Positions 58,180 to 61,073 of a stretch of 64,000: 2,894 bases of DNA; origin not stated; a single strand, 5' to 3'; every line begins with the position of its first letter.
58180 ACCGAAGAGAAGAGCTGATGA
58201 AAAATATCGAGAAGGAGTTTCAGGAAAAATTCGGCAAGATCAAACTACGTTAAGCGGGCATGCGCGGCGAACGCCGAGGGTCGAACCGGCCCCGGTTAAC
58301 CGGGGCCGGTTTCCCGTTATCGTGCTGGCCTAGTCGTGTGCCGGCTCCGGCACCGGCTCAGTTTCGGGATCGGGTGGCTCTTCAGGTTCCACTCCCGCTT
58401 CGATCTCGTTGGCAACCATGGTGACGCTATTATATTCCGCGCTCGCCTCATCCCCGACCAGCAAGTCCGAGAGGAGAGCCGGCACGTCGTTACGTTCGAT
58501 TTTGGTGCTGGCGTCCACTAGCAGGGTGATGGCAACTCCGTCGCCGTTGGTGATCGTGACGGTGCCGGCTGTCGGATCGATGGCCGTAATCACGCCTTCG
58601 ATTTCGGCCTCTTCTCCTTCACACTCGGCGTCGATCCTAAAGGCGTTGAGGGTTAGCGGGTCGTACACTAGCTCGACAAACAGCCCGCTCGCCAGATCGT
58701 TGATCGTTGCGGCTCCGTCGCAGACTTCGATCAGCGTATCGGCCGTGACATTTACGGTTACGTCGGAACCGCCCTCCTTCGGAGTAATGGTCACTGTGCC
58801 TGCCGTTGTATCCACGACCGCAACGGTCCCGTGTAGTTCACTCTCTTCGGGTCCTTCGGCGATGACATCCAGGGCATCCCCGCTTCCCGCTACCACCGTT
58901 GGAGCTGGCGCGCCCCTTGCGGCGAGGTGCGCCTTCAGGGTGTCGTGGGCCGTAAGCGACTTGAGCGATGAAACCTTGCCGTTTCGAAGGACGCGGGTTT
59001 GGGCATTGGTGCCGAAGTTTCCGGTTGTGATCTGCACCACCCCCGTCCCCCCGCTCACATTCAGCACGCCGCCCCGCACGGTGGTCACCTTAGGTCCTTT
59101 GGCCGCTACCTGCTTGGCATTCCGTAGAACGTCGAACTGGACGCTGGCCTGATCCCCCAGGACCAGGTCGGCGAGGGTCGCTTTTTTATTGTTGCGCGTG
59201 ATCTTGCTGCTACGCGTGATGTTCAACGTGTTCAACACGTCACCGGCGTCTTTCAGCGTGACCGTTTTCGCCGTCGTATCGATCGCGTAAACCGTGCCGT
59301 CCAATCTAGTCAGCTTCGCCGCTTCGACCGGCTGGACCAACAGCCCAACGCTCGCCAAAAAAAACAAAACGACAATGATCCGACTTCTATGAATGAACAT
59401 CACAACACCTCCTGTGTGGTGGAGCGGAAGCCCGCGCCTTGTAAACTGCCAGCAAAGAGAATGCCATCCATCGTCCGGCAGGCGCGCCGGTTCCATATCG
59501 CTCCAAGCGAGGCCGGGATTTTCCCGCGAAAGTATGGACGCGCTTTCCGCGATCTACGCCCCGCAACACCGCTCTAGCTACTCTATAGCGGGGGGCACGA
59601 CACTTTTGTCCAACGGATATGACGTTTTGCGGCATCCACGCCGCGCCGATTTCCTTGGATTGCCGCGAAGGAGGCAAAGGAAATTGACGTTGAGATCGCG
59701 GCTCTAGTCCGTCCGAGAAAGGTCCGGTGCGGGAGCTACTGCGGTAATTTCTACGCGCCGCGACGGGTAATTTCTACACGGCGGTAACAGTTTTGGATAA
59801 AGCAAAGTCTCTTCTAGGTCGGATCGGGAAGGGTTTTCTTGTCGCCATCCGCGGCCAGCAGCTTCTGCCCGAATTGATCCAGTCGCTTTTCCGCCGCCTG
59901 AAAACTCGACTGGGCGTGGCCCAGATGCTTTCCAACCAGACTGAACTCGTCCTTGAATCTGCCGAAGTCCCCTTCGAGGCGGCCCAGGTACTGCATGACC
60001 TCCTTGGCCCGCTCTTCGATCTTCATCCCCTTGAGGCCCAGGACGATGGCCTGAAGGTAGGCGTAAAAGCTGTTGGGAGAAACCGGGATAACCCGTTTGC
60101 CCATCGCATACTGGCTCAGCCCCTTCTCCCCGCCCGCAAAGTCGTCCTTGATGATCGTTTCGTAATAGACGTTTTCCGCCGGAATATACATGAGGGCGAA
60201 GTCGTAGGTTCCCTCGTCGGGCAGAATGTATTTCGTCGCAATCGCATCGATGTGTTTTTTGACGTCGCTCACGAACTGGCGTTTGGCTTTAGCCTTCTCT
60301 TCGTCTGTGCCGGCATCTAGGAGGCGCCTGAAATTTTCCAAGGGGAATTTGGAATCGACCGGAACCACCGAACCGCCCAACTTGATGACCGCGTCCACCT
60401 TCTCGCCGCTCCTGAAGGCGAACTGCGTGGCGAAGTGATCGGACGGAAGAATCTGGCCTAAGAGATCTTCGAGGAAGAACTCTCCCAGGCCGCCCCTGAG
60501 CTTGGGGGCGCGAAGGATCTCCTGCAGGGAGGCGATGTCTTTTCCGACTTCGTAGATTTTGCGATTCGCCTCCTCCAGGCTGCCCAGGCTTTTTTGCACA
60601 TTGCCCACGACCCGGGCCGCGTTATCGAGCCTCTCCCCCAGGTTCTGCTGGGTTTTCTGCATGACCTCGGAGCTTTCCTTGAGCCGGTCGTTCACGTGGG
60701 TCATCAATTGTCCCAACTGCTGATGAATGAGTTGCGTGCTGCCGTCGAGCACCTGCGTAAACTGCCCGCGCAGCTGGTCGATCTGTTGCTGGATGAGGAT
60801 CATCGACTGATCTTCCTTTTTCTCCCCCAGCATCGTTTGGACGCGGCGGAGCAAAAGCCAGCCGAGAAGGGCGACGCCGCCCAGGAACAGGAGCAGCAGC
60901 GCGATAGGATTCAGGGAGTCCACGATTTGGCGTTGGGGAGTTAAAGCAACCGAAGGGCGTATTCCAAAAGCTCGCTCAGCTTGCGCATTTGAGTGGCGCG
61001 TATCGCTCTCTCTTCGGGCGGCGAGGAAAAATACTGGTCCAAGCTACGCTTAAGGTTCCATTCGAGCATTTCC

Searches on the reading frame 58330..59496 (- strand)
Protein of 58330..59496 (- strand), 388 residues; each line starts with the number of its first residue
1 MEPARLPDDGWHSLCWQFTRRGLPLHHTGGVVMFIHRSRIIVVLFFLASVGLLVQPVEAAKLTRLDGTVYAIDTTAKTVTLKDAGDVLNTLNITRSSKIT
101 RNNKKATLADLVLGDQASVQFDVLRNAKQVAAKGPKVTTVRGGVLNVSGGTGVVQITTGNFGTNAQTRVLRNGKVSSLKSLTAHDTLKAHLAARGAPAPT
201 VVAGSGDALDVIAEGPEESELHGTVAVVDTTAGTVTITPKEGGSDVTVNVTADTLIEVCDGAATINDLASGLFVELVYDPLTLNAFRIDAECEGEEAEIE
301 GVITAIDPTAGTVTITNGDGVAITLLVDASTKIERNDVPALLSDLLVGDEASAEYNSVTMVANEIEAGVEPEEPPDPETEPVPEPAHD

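Call 20: search_protein_families(library=pfam, proteins=[window:58330-59496:-])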
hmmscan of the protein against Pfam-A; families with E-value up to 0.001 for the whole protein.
window:58330-59496:- (388 aa): 2 families
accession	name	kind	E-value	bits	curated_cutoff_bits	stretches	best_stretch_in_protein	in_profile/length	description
PF18914.6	DUF5666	-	4.2e-05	24.2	27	0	300-366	1-60/60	Domain of unknown function (DUF5666)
PF11604.15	CusF_Ec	-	5.1e-05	23.5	27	0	297-318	2-23/72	Copper binding periplasmic protein CusF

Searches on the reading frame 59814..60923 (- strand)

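Call 20: search_protein_families(library=pfam, proteins=[window:59814-60923:-])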
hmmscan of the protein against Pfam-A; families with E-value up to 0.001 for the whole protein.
window:59814-60923:- (369 aa): 3 families
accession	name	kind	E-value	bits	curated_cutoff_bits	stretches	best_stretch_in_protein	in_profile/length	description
PF02646.22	RmuC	-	3.7e-56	190.8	26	1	81-349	7-271/291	RmuC family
PF01442.23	Apolipoprotein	-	0.00042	20.5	90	0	45-103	109-167/190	Apolipoprotein A1/A4/E domain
PF16566.10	CREPT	-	0.00073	20.1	29.3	0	54-146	48-136/147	Cell-cycle alteration and expression-elevated protein in tumour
